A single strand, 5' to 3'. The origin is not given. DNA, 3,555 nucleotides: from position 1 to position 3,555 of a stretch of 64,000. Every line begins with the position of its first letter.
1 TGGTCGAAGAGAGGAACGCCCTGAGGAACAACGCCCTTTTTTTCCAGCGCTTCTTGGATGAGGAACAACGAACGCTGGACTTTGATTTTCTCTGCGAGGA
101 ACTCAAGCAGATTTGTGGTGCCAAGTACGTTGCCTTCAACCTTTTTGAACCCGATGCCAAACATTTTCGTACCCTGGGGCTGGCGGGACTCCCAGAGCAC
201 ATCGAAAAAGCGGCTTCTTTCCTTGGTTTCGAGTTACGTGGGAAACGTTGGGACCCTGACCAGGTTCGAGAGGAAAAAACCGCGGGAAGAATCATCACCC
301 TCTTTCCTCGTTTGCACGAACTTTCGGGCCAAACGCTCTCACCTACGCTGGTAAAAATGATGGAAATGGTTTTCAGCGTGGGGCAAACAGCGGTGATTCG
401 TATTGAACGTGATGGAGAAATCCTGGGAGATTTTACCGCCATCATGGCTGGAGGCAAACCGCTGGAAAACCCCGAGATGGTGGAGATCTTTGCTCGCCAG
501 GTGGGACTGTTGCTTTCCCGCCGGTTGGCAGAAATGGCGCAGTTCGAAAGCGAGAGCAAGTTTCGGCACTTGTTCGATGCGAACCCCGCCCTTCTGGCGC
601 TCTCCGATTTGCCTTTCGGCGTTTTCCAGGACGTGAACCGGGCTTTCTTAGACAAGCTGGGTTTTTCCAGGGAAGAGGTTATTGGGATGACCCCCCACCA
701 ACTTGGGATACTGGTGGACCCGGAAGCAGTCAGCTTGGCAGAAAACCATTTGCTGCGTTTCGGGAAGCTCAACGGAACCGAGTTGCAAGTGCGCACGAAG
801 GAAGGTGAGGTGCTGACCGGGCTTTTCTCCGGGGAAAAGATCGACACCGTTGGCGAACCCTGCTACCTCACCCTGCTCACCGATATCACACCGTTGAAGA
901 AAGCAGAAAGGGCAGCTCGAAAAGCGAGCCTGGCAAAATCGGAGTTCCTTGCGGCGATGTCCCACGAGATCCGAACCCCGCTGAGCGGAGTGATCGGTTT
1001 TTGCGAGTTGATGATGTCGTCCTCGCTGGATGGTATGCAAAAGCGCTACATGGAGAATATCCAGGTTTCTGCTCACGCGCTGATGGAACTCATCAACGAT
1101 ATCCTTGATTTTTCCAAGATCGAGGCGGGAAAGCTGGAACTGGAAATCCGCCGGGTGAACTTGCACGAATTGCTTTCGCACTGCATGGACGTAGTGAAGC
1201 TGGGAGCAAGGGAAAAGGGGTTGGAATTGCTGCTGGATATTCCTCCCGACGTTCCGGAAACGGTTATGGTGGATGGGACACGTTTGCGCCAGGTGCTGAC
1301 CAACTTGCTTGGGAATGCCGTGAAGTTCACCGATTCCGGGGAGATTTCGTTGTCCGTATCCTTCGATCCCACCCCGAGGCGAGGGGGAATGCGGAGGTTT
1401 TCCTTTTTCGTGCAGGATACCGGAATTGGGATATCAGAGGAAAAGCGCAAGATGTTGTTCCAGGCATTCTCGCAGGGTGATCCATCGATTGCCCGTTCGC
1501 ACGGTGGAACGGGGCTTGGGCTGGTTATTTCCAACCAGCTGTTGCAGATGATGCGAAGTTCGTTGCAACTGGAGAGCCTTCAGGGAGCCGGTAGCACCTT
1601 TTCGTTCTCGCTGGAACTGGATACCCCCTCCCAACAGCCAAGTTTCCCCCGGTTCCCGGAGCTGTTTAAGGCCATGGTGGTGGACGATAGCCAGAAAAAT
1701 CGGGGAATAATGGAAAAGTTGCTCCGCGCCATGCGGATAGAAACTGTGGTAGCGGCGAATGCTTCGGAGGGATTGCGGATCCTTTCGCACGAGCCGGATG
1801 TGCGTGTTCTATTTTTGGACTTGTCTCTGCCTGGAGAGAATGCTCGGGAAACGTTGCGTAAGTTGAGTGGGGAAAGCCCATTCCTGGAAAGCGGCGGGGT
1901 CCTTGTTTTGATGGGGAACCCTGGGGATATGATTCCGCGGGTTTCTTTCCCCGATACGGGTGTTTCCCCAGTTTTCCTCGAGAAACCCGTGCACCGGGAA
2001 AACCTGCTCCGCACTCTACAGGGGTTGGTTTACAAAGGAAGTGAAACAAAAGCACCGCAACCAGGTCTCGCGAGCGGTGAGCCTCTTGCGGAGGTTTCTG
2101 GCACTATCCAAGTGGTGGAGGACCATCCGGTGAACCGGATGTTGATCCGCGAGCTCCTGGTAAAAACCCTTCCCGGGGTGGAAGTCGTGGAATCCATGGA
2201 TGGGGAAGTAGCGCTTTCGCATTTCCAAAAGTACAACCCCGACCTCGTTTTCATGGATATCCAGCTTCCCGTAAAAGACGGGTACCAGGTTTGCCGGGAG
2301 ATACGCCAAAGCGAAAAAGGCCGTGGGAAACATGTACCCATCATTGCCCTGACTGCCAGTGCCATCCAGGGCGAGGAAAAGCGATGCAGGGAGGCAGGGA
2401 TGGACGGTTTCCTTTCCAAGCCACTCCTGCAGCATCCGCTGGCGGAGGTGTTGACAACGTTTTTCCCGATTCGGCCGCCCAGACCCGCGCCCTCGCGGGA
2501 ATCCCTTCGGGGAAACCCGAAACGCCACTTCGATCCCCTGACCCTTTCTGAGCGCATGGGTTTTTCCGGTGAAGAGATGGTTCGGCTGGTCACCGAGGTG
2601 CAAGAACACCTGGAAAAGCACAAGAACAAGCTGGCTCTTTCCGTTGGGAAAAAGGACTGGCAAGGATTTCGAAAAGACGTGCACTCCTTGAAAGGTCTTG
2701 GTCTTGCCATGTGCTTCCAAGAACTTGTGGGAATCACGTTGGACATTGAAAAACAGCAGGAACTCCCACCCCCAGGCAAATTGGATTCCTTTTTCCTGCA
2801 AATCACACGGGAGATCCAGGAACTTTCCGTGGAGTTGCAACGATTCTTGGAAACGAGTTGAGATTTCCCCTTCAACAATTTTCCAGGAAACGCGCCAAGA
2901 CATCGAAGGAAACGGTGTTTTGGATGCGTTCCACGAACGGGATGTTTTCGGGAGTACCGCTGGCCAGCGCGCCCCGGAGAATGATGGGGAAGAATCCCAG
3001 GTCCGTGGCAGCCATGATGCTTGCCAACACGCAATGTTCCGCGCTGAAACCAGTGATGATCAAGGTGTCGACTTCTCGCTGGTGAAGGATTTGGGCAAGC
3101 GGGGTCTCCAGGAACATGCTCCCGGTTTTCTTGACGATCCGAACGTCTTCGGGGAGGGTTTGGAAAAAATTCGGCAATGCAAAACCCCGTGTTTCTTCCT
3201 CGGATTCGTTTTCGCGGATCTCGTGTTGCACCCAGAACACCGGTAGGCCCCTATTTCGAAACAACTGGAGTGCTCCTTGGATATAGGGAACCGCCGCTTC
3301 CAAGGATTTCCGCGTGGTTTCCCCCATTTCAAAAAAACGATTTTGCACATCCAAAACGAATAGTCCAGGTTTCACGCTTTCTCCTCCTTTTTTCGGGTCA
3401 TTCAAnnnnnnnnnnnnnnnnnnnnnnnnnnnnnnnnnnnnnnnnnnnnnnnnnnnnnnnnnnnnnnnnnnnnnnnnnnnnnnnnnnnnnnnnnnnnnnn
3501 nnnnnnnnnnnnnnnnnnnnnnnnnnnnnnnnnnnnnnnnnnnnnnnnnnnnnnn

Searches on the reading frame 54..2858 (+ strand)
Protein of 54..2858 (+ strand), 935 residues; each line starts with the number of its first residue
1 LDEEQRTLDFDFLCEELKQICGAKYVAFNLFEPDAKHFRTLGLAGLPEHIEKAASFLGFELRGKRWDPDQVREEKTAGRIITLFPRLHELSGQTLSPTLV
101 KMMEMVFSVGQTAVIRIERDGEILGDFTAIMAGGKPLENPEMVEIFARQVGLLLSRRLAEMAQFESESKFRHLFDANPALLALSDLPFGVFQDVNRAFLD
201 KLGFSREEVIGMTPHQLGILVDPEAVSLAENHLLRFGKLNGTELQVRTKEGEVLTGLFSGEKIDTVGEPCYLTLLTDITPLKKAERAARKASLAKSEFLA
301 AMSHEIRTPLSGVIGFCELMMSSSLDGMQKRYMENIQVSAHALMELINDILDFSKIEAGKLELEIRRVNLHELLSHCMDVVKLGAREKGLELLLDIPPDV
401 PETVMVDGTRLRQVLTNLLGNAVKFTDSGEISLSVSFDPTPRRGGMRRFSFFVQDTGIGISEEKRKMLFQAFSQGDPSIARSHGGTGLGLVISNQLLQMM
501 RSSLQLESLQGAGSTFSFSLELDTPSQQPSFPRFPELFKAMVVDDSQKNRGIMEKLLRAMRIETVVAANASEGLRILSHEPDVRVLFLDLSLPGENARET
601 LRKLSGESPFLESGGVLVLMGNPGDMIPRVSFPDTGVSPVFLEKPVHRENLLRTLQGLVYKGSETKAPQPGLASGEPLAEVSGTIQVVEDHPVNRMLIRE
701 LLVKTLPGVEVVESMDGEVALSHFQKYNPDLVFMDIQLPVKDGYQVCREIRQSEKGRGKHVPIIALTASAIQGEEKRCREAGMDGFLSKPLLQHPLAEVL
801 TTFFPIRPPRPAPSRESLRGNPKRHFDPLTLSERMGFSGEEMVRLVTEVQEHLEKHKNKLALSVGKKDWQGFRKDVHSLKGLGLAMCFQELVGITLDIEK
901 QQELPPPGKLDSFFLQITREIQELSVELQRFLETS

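Call 16: search_protein_families(library=pfam, proteins=[window:54-2858:+], max_evalue=0.00001)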
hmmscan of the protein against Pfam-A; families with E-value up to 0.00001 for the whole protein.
window:54-2858:+ (935 aa): 3 families
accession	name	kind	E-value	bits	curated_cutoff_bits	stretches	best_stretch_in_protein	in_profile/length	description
PF00072.30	Response_reg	-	2.4e-33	115.1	30.2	2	685-798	1-108/111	Response regulator receiver domain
PF02518.31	HATPase_c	-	2.4e-25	89.5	26.4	1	407-523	2-110/111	Histidine kinase-, DNA gyrase B-, and HSP90-like ATPase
PF00512.31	HisKA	-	4.2e-22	78.4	26.9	1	294-359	1-66/66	His Kinase A (phospho-acceptor) domain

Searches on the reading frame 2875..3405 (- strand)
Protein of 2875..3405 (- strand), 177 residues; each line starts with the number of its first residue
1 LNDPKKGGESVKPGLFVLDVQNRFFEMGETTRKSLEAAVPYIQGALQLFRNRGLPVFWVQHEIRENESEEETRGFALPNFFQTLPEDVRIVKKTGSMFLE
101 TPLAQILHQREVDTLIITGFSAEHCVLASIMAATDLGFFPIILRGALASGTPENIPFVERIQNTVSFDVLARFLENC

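Call 16: search_protein_families(library=pfam, proteins=[window:2875-3405:-], max_evalue=0.00001)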
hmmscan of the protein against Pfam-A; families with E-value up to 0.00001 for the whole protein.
window:2875-3405:- (177 aa): 1 family
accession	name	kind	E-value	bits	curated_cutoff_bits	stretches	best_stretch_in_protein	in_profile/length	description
PF00857.26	Isochorismatase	-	2.3e-27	96.6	27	1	15-154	3-155/175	Isochorismatase domain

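Call 60: find_encoding_contigs(protein=window:2875-3375:-, flank=10000, max_places=3)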
Protein window:2875-3375:- (167 aa): 6 contigs read that carry it; 3 places shown.
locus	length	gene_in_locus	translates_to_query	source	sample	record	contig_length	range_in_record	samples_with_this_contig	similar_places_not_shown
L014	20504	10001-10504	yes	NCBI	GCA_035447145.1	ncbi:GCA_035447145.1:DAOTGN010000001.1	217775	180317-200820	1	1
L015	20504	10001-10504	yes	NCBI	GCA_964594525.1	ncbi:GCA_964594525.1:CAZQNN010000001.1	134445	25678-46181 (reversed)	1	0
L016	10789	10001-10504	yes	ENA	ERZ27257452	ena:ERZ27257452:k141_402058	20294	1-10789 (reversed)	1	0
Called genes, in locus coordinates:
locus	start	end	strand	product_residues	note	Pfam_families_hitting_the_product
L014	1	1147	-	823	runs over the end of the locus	PF00989:PAS, PF13188:PAS_8 (faint), PF13426:PAS_9, PF00989:PAS, PF08448:PAS_4, PF13426:PAS_9 (weak), PF00512:HisKA (weak), PF02518:HATPase_c, +1 more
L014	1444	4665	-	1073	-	PF20969:MASE11, PF00989:PAS, PF13188:PAS_8 (weak), PF08448:PAS_4, PF13426:PAS_9, PF08447:PAS_3, PF00512:HisKA, PF02518:HATPase_c, +1 more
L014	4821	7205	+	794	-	PF13188:PAS_8 (faint), PF08447:PAS_3 (faint), PF00989:PAS, PF13426:PAS_9, PF00512:HisKA, PF02518:HATPase_c, PF00072:Response_reg, PF23198:PDE8A_N (weak), +1 more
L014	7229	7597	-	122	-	PF13788:DUF4180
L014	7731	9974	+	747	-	PF00015:MCPsignal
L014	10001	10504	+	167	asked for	PF00857:Isochorismatase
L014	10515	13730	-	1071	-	PF00989:PAS (faint), PF13188:PAS_8 (faint), PF13426:PAS_9 (faint), PF00512:HisKA, PF02518:HATPase_c, PF00072:Response_reg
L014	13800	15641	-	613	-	PF00072:Response_reg, PF00989:PAS, PF13188:PAS_8, PF08448:PAS_4, PF13426:PAS_9, PF07568:HisKA_2, PF13581:HATPase_c_2, PF02518:HATPase_c, +2 more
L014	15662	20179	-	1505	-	PF08447:PAS_3, PF08447:PAS_3, PF08448:PAS_4, PF00989:PAS, PF08448:PAS_4, PF08447:PAS_3, PF00512:HisKA, PF02518:HATPase_c, +7 more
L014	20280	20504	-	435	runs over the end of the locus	-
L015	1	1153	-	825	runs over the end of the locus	PF00989:PAS, PF13188:PAS_8 (faint), PF13426:PAS_9, PF00989:PAS, PF08448:PAS_4, PF13426:PAS_9 (weak), PF00512:HisKA (weak), PF02518:HATPase_c, +1 more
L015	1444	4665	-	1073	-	PF20969:MASE11, PF00989:PAS, PF13188:PAS_8 (weak), PF08448:PAS_4, PF13426:PAS_9, PF08447:PAS_3, PF00512:HisKA, PF02518:HATPase_c, +1 more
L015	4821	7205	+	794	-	PF13188:PAS_8 (faint), PF08447:PAS_3 (faint), PF00989:PAS, PF13426:PAS_9, PF00512:HisKA, PF02518:HATPase_c, PF00072:Response_reg, PF23198:PDE8A_N (weak), +1 more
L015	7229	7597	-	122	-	PF13788:DUF4180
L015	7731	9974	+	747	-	PF00015:MCPsignal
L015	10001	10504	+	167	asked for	PF00857:Isochorismatase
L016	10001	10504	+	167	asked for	PF00857:Isochorismatase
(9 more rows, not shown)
